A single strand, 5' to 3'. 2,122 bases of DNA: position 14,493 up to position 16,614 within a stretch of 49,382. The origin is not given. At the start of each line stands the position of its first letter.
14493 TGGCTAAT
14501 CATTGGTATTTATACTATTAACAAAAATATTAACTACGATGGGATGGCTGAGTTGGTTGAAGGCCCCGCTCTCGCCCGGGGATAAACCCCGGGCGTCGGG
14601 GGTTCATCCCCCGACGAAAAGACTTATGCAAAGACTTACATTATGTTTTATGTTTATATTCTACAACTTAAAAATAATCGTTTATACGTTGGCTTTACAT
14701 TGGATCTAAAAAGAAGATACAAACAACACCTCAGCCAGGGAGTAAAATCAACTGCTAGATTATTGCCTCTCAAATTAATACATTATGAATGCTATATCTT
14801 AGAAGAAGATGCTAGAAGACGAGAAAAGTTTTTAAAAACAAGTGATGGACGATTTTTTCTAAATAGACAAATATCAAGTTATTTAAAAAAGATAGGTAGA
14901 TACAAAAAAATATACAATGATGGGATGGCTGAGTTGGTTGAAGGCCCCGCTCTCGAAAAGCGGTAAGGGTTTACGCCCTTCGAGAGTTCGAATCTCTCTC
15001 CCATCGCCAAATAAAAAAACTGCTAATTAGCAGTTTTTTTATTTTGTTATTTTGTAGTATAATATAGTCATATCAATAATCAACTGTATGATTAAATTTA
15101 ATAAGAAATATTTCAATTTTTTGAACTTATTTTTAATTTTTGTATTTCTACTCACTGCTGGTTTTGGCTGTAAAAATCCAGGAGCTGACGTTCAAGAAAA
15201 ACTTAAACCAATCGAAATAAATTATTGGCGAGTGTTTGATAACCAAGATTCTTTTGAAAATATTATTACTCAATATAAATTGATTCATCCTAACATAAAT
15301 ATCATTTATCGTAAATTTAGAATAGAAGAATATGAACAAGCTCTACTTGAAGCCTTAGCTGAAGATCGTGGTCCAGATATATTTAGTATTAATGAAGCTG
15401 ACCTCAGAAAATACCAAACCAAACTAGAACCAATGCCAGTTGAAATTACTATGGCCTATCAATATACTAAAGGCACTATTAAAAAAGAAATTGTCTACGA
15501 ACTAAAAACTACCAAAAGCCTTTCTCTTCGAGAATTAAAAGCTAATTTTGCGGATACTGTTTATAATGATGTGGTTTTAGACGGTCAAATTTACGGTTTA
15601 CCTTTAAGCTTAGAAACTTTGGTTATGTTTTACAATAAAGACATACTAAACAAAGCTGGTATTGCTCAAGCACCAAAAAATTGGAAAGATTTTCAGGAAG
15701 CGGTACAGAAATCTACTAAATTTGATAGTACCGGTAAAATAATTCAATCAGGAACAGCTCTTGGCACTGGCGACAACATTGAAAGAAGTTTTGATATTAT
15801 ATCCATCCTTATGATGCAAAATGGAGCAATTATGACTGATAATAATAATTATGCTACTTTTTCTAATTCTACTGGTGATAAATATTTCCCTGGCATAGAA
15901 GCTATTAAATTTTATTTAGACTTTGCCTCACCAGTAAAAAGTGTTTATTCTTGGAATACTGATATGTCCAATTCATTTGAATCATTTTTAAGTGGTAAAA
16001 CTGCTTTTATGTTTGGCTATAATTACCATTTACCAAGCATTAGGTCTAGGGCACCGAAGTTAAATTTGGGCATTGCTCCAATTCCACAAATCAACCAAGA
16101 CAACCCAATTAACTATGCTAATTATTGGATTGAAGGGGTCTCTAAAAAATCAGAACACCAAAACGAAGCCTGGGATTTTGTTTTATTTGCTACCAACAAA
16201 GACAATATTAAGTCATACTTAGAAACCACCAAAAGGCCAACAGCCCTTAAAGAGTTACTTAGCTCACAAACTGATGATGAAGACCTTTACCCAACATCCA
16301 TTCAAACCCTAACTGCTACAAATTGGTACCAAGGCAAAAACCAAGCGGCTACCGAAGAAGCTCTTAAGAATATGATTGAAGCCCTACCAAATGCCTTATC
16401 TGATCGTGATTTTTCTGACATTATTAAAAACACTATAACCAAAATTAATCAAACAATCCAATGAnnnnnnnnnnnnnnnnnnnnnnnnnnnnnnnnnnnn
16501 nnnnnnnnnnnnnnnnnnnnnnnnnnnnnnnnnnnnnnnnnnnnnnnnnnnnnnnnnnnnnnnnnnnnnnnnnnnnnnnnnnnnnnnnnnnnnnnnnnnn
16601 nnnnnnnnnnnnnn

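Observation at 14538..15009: tRNA-Ser(CGA) with a perfectly duplicated 5' half bracketing a 381-bp GIY-YIG cassette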

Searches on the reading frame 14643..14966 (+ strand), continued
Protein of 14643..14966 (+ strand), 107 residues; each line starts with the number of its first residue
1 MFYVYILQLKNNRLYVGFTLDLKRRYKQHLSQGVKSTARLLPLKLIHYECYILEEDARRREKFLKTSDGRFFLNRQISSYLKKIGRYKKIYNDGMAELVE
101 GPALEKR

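Call 43: find_related_loci(query=A1, collection=viral_contigs, flank=2500)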
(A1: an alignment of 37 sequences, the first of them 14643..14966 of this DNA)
Query A1 (107 aa) in viral_contigs; peptide patterns used: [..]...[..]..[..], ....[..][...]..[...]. (x = any residue, [..] = any of these).
40 stretches matched a pattern; 3 encode a relative of the query (tblastn E <= 1e-3); 3 distinct loci.
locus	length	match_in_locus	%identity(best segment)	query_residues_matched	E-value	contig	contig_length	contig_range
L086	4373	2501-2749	45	1-82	2e-18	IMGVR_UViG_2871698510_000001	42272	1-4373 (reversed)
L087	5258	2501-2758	38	1-85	2e-15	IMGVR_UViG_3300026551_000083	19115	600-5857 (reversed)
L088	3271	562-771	39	2-70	1e-10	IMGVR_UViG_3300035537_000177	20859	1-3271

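Call 62: predict_structure(alignment_id=A1)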
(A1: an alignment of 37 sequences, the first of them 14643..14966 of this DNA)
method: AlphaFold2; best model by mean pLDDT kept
length: 107 residues; sequences in the alignment: 37
mean_pLDDT: 85.3   pTM: 0.73
mean pLDDT of the five models: 85.3, 83.9, 83.2, 83.0, 81.9
residues with pLDDT >= 90: 75; 70-90: 13; 50-70: 6; < 50: 13
segments of 3 or more residues with pLDDT < 50: 95-107
pLDDT, mean of each block of 10 residues (from residue 1): 96 94 96 92 94 98 95 92 80 49 38
secondary structure, 60 per line:
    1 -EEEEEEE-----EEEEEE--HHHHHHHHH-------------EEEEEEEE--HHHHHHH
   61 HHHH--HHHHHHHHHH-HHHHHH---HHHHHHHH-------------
elements in order: E2-8 E14-19 H22-30 E44-51 H54-64 H67-76 H78-83 H87-94

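Call 67: fold_search(model_id=the predicted structure, library=pdb)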
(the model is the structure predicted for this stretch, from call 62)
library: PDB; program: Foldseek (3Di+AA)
matches with E <= 10: 242; with E <= 0.001: 1
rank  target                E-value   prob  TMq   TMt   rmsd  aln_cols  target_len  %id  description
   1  1zg2_MODEL_1_A        2.7e-04  1.00  0.45  0.51   8.3        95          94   30  Solution NMR structure of the UPF0213 protein BH0048 from Bacillus halodurans. Northeast Structural Genomics t (released 2005-06-21)
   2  1ywl_MODEL_1_A        8.7e-03  0.98  0.43  0.47   9.8       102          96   22  Solution NMR structure of the protein EF2693 from E. faecalis: Northeast Structural Genomics Consortium target (released 2005-03-29)
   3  6seh_A                4.0e-02  0.99  0.54  0.26   6.7       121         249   20  Recognition and processing of branched DNA substrates by Slx1-Slx4 nuclease (released 2019-09-25)
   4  6seh_C                9.9e-02  0.94  0.48  0.22   7.6       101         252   24  Recognition and processing of branched DNA substrates by Slx1-Slx4 nuclease (released 2019-09-25)
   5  1ln0_A                1.5e-01  0.85  0.37  0.42   4.7        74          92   19  Structure of the Catalytic Domain of Homing Endonuclease I-TevI (released 2002-10-30)
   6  1ln0_B                2.6e-01  0.77  0.37  0.42   4.7        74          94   19  Structure of the Catalytic Domain of Homing Endonuclease I-TevI (released 2002-10-30)
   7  4njc_F                4.3e-01  0.47  0.28  0.53   4.4        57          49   12  RNA Polymerase interacting protein YkzG from Geobacillus stearothermophilus (released 2014-08-20)
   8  4njc_H                8.7e-01  0.12  0.24  0.37   4.7        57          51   14  RNA Polymerase interacting protein YkzG from Geobacillus stearothermophilus (released 2014-08-20)
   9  9a5e_A                1.5e+00  0.06  0.27  0.09  17.2       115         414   16  Integrative model of DPO41-RPOZ by crosslinking MS and deep learning (released 2024-09-18)
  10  7qoh_h                1.6e+00  0.33  0.35  0.48   4.0        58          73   12  Unique vertex of the phicrAss001 virion with C5 symmetry imposed (released 2023-03-29)
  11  5hy3_B                1.7e+00  0.12  0.25  0.37   5.8        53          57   13  Crystal structure of Escherichia coli toxin LsoA in complex with T4 phage antitoxin Dmd (released 2016-06-22)
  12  7qoh_g                1.9e+00  0.11  0.27  0.32   8.4        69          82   10  Unique vertex of the phicrAss001 virion with C5 symmetry imposed (released 2023-03-29)
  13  5lzu_ii               1.9e+00  0.09  0.32  0.10  14.7        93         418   19  Structure of the mammalian ribosomal termination complex with accommodated eRF1 (released 2016-11-30)
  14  6skf_BT               2.1e+00  0.14  0.33  0.43   4.7        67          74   18  Cryo-EM Structure of T. kodakarensis 70S ribosome (released 2020-07-29)
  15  4s3p_B                2.1e+00  0.10  0.17  0.03   1.2        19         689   21  Amylomaltase MalQ from Escherichia coli, apo structure (released 2015-07-08)
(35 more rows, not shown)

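Call 75: search_dna_similar(query=window:14643-14918:+, collection=phages, mode=protein, max_rows=10)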
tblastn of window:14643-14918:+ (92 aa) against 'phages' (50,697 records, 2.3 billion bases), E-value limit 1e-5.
No match.

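Call 76: search_dna_similar(query=window:14643-14918:+, collection=plasmids, mode=protein, max_rows=10, max_evalue=0.001)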
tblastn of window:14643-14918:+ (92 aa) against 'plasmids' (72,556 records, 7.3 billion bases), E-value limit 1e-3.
Records with a match: 5; places in all: 5; records where one place covers at least 80% of the query: 0.
Best place of each record, by identity: <60% 5.
By first word of the organism name: Cetobacterium 2; Enterococcus 1; Acetoanaerobium 1; Cupriavidus 1.
By predicted mobility (MOB-suite, as given by PLSDB): non-mobilizable 5.
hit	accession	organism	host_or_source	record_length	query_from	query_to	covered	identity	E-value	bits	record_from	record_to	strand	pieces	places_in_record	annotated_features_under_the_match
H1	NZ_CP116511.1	Enterococcus gallinarum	Bos taurus,whole organism,fecal sample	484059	3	65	68%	38.8%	1e-5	48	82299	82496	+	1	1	GIY-YIG nuclease family protein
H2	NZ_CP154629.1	Acetoanaerobium noterae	cell culture,Sludge of a digestion ...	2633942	2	65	70%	37.9%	4e-5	47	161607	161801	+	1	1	none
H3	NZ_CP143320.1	Cetobacterium somerae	intestine of Yellow Catfish,pure culture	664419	2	45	48%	46.7%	9e-5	46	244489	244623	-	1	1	GIY-YIG nuclease family protein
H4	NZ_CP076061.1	Cupriavidus sp. EM10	Pure-cultured cell,sewage water sludge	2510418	2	61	65%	32.8%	5e-4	44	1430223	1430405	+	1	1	none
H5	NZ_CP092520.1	Cetobacterium somerae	Danio rerio,tissue sample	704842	2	45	48%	44.4%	4e-4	44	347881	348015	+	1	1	GIY-YIG nuclease family protein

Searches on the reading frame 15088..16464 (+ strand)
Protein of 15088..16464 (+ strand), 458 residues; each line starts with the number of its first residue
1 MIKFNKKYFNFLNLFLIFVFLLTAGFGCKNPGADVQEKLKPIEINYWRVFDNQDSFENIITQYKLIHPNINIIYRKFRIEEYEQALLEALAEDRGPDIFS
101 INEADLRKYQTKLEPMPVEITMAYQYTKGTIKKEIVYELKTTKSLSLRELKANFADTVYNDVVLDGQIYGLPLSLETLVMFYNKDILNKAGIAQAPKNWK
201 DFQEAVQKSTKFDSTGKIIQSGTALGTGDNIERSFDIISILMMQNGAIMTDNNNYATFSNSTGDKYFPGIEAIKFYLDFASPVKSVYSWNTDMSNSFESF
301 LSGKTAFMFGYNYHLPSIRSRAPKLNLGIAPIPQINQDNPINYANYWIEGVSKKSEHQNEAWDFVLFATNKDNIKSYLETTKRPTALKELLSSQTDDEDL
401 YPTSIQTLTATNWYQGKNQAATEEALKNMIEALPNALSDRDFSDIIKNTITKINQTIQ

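Call 7: search_protein_families(library=pfam, proteins=[window:15088-16464:+], max_evalue=0.01)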
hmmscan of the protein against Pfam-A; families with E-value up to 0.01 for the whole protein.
window:15088-16464:+ (458 aa): 2 families
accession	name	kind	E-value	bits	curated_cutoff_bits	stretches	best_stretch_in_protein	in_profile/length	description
PF13416.11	SBP_bac_8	-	1.3e-30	107.6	27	1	60-394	3-269/279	Bacterial extracellular solute-binding protein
PF01547.30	SBP_bac_1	-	1.5e-27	97.9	26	1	53-373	5-305/307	Bacterial extracellular solute-binding protein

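Call 66: find_encoding_contigs(protein=window:15088-16464:+, flank=3000, max_places=8)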
Protein window:15088-16464:+ (458 aa): 24 contigs read that carry it; 3 places shown.
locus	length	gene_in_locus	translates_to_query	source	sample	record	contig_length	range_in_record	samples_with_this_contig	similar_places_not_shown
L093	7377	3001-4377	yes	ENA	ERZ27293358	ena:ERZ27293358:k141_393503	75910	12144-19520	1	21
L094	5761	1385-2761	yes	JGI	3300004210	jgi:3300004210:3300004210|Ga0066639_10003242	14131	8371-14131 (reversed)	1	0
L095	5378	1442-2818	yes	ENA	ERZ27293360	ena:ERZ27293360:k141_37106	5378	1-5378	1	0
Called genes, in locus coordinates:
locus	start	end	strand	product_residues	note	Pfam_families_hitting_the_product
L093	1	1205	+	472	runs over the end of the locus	PF01943:Polysacc_synt, PF13440:Polysacc_synt_3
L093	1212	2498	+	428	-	PF04932:Wzy_C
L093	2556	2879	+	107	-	PF01541:GIY-YIG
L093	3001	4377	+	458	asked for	PF01547:SBP_bac_1, PF13416:SBP_bac_8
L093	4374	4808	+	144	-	PF18895:T4SS_pilin (weak)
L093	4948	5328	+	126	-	PF04956:TrbC (faint), PF18895:T4SS_pilin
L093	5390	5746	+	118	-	PF04956:TrbC (weak), PF18895:T4SS_pilin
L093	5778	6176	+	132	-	PF18895:T4SS_pilin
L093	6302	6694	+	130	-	PF18895:T4SS_pilin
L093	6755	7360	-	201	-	-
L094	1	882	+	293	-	?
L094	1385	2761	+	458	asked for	PF01547:SBP_bac_1, PF13416:SBP_bac_8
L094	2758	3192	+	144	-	PF18895:T4SS_pilin (weak)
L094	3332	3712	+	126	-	PF04956:TrbC (faint), PF18895:T4SS_pilin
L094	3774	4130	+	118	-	PF04956:TrbC (weak), PF18895:T4SS_pilin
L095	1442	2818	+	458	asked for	PF01547:SBP_bac_1, PF13416:SBP_bac_8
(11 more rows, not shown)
